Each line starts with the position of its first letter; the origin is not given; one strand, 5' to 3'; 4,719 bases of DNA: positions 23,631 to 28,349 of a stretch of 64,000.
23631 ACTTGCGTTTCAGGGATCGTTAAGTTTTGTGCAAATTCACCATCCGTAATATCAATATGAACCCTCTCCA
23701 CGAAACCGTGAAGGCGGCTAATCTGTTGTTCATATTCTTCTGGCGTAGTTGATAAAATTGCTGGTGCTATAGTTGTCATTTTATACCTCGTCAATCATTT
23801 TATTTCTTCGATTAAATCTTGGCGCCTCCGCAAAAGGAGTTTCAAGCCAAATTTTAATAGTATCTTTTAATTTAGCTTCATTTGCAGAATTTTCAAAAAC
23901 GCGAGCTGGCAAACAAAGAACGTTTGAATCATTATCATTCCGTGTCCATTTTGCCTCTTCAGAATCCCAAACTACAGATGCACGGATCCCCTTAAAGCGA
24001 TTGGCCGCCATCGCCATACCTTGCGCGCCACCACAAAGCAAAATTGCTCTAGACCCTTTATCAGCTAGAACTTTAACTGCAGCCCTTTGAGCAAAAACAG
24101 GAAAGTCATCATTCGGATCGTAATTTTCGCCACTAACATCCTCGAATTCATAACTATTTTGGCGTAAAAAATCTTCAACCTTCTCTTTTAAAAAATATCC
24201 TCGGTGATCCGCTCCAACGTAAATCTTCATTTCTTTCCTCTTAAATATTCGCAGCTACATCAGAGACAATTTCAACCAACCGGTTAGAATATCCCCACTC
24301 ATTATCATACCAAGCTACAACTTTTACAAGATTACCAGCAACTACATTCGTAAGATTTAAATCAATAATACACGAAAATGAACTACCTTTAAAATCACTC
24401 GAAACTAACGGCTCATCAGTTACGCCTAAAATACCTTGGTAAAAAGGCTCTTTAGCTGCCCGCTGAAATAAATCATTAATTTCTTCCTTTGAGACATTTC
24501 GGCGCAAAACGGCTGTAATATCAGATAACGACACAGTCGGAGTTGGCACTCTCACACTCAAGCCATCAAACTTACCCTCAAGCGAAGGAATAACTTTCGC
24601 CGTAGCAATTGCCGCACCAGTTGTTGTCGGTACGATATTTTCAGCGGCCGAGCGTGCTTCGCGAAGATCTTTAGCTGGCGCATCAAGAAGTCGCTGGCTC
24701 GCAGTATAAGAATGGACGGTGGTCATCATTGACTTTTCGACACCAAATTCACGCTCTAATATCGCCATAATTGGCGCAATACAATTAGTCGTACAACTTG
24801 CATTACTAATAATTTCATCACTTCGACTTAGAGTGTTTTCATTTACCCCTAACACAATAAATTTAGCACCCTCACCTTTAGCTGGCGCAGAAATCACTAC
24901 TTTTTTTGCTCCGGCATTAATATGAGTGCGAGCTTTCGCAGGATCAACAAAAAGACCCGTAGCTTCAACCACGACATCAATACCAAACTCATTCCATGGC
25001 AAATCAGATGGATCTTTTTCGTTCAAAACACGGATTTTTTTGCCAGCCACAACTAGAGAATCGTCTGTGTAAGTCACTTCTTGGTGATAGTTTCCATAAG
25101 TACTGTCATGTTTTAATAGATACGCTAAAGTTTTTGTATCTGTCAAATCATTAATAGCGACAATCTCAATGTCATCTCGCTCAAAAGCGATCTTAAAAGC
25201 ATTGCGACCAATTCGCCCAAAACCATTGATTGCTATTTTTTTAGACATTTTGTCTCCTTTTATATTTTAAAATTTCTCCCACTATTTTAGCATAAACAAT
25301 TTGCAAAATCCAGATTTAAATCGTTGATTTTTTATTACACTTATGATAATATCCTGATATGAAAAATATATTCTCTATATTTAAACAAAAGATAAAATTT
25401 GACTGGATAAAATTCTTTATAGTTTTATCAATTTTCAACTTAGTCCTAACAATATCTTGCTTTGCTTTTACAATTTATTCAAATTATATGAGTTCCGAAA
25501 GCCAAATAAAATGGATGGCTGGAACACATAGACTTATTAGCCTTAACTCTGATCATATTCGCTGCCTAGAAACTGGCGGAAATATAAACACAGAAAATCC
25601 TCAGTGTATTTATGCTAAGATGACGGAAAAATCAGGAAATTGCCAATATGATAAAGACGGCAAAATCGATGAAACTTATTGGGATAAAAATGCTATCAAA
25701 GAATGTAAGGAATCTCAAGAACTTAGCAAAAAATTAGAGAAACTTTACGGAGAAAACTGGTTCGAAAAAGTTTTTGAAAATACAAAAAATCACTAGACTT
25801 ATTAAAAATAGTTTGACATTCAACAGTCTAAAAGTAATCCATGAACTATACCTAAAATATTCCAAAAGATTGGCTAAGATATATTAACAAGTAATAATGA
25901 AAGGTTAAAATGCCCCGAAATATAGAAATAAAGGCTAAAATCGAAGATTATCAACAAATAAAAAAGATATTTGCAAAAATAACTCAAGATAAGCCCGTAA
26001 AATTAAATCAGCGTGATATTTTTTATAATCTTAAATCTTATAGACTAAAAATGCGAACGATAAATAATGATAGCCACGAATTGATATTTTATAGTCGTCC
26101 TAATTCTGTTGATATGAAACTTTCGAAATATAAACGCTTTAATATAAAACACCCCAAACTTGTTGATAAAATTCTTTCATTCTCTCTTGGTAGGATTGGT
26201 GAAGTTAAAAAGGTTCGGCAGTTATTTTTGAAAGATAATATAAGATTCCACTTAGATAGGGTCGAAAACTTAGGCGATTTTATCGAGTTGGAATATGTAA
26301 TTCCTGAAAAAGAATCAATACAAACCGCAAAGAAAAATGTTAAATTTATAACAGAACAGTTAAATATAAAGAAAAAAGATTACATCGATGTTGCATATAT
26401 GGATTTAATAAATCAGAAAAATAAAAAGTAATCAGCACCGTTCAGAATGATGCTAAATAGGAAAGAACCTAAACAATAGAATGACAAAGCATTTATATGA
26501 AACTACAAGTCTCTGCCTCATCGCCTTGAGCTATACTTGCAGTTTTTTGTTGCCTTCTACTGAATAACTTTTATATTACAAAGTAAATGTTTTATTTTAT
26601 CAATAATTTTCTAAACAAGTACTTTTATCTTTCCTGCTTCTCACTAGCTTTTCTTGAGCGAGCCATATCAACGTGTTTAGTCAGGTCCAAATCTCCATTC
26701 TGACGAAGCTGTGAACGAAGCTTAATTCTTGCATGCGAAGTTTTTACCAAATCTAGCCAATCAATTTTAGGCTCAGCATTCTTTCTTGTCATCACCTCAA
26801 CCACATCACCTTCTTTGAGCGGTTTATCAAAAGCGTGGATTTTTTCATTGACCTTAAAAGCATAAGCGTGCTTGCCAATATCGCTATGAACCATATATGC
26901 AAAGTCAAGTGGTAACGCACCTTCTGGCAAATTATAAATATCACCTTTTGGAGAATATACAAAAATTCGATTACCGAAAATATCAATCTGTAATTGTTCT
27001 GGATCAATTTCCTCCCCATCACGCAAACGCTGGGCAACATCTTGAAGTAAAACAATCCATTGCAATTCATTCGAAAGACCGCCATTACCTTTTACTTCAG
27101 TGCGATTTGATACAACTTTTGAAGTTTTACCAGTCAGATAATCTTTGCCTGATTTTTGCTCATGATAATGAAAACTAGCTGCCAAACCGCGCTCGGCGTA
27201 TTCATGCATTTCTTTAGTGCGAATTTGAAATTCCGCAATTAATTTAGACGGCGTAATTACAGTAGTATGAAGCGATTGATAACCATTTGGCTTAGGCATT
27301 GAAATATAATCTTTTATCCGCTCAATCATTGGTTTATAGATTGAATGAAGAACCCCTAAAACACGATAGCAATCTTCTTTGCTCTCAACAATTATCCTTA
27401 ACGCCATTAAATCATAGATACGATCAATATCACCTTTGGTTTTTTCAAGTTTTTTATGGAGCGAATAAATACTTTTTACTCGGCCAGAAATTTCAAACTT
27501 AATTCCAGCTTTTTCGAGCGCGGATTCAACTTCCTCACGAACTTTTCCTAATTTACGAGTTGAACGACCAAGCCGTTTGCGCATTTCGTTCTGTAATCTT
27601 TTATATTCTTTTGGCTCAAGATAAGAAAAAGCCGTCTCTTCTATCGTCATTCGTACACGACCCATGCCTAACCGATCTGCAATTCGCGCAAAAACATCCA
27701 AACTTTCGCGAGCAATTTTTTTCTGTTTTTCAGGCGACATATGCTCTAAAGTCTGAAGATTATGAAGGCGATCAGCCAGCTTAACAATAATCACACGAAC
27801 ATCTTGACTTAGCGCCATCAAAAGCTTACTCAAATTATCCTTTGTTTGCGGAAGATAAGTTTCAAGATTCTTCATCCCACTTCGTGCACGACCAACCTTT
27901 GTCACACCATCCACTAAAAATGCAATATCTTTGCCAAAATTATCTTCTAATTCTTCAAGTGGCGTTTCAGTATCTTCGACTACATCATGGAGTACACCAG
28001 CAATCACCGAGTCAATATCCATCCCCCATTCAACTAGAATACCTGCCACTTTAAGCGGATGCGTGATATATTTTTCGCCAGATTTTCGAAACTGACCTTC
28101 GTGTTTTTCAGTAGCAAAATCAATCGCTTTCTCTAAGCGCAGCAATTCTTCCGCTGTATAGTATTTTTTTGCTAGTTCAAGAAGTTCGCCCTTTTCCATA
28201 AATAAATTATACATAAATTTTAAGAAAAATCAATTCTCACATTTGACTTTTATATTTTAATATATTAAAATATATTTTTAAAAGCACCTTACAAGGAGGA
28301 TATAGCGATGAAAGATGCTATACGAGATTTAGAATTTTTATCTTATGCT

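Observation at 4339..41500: Recurrent leaderless-gene architecture: (TGn)TAnAAT, then 6-7 nt, then ATG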

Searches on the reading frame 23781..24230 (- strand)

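Call 55: search_protein_families(library=pfam, proteins=[window:23781-24230:-], max_evalue=0.01)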
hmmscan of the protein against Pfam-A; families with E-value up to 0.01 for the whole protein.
window:23781-24230:- (149 aa): 1 family
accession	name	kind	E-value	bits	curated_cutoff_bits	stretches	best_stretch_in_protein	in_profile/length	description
PF02502.23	LacAB_rpiB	-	4e-37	127.7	24.7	1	3-146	1-138/138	Ribose/Galactose Isomerase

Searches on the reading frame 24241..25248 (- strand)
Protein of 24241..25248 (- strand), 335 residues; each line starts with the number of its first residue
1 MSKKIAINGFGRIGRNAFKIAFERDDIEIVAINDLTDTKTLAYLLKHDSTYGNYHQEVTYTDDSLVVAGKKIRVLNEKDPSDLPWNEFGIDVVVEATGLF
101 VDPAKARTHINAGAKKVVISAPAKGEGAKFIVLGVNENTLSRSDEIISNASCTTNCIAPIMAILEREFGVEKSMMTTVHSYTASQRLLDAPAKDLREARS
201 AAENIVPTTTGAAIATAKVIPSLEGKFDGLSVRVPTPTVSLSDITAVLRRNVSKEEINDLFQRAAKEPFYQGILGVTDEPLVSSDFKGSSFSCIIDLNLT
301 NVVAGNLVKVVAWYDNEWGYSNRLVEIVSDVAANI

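Call 70: search_protein_families(library=ncbifam, proteins=[window:24241-25248:-], max_evalue=1e-10)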
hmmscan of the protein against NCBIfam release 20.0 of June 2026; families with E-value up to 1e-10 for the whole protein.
window:24241-25248:- (335 aa): 9 families
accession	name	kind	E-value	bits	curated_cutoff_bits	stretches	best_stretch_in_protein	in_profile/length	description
NF005830.0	PRK07729.1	equivalog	1.5e-129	431.8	546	1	1-334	1-333/343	glyceraldehyde-3-phosphate dehydrogenase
TIGR01534.1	GAPDH-I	equivalog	4.4e-129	430.4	367.2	1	4-325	1-329/330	type I glyceraldehyde-3-phosphate dehydrogenase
NF005641.0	PRK07403.1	equivalog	2.2e-117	392.1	616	1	4-333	3-334/337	type I glyceraldehyde-3-phosphate dehydrogenase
NF033735.1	G3PDH_Arsen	exception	1e-106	357.1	450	1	5-328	1-323/323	ArsJ-associated glyceraldehyde-3-phosphate dehydrogenase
NF011954.0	PRK15425.1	equivalog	7.1e-103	344.1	662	1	1-331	1-329/331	glyceraldehyde-3-phosphate dehydrogenase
NF006512.0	PRK08955.1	equivalog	2.5e-101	339.4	563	1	1-332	1-331/334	glyceraldehyde-3-phosphate dehydrogenase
NF010058.0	PRK13535.1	equivalog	3.3e-99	332.2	539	1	3-329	3-331/339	erythrose-4-phosphate dehydrogenase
TIGR01532.1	E4PD_g-proteo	equivalog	2.8e-94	316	530.55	1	4-325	1-324/325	erythrose-4-phosphate dehydrogenase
NF006139.0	PRK08289.1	equivalog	6.5e-79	265.7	431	1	3-332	129-470/480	glyceraldehyde-3-phosphate dehydrogenase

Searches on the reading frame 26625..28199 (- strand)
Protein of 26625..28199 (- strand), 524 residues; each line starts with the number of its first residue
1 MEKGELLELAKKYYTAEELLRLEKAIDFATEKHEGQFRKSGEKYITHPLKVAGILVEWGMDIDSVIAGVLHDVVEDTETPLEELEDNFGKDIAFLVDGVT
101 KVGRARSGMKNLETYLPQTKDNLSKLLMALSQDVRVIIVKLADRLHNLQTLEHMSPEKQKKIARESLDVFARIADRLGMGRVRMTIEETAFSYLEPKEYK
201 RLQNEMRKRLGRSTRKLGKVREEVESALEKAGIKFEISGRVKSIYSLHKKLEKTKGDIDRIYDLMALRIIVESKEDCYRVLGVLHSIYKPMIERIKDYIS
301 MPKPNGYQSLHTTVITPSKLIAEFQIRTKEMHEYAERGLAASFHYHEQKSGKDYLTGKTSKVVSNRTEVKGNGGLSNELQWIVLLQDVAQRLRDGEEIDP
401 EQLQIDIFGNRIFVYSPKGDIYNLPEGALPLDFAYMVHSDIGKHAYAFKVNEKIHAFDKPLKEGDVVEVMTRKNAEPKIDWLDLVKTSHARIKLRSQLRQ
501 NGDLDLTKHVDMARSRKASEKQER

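Call 10: search_protein_families(library=ncbifam, proteins=[window:26625-28199:-])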
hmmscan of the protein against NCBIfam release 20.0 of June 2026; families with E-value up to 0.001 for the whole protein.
window:26625-28199:- (524 aa): 5 families
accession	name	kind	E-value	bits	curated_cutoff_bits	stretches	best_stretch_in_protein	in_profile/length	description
TIGR00691.1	spoT_relA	subfamily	1.1e-166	556.1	499.2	1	25-502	1-453/687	RelA/SpoT family protein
NF008303.0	PRK11092.1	equivalog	6.1e-125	418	947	1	6-499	7-475/702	bifunctional GTP diphosphokinase/guanosine-3',5'-bis pyrophosphate 3'-pyrophosphohydrolase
NF008124.0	PRK10872.1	equivalog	3.6e-91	306.8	728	1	38-501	49-499/744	GTP diphosphokinase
NF053588.1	GTPPhKinYjbM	equivalog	2.1e-12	47.3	320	1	216-346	20-160/201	GTP diphosphokinase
NF007171.0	PRK09602.1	subfamily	8.5e-06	24.8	387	1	420-472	342-396/397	YchF-related putative GTPase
